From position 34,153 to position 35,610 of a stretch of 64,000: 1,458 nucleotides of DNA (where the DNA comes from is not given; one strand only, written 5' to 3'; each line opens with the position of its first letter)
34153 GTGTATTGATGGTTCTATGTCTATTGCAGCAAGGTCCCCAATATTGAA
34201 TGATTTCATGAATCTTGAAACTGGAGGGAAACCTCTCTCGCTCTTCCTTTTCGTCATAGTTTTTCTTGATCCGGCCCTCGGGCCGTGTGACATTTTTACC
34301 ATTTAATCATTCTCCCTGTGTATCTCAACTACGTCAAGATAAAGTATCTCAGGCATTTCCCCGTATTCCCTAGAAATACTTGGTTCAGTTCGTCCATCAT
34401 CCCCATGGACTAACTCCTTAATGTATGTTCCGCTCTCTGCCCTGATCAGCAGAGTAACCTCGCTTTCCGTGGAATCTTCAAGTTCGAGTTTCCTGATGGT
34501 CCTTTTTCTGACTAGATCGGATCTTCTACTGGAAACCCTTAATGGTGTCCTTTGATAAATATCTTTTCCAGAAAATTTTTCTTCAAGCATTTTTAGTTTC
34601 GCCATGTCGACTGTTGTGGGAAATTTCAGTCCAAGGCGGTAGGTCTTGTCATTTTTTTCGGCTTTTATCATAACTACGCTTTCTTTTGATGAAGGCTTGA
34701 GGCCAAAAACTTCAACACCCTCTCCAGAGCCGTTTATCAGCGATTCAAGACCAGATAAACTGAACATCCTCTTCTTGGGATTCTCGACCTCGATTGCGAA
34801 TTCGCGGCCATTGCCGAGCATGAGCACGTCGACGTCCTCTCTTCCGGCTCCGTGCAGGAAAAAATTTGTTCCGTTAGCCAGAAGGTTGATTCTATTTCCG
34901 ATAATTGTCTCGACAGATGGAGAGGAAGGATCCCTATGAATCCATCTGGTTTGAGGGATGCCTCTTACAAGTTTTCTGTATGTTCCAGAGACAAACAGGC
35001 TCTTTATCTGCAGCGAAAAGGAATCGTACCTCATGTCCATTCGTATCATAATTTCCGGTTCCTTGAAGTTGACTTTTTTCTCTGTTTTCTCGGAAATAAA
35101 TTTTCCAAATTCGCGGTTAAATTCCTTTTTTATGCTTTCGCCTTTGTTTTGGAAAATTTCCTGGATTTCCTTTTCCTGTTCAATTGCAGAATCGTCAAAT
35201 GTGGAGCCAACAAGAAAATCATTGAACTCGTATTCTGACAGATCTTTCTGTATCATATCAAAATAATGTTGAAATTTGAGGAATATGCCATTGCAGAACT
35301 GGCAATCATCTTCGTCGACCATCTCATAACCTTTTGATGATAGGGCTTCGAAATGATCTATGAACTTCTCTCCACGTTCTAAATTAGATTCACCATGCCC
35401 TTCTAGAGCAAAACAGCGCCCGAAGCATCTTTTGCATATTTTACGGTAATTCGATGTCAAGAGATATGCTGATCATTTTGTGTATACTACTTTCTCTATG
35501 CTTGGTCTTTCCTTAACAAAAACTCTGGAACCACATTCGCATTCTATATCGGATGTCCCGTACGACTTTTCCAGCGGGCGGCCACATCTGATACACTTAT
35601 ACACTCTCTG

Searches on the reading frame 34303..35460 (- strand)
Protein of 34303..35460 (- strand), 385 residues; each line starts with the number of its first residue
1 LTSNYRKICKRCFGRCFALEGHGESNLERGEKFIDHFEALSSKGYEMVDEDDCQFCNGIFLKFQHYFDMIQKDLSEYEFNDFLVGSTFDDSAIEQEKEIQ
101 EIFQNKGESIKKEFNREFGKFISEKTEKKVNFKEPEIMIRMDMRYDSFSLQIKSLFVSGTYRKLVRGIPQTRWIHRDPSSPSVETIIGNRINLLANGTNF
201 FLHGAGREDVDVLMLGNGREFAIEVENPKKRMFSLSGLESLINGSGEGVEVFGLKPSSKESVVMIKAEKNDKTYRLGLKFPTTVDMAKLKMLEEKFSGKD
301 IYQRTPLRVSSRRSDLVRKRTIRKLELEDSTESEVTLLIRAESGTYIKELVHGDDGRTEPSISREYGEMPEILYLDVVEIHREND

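Call 62: search_protein_families(library=ncbifam, proteins=[window:34303-35460:-], max_evalue=0.00001)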
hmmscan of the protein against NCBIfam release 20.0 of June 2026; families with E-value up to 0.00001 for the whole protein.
window:34303-35460:- (385 aa): 4 families
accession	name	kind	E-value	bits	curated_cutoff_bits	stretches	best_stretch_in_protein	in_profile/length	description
TIGR01213.2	pseudo_Pus10arc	equivalog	1.5e-116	389.6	200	1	4-381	8-402/402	tRNA pseudouridine(54/55) synthase Pus10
NF011139.0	PRK14554.1-5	equivalog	3.7e-14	52.3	428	1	51-192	95-235/360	pseudouridylate synthase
NF003280.0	PRK04270.1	equivalog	2.2e-12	46.4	242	1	267-352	88-170/323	RNA-guided pseudouridylation complex pseudouridine synthase subunit Cbf5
TIGR00425.1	CBF5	equivalog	2e-06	27.2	238.15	1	268-352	92-173/322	RNA-guided pseudouridylation complex pseudouridine synthase subunit Cbf5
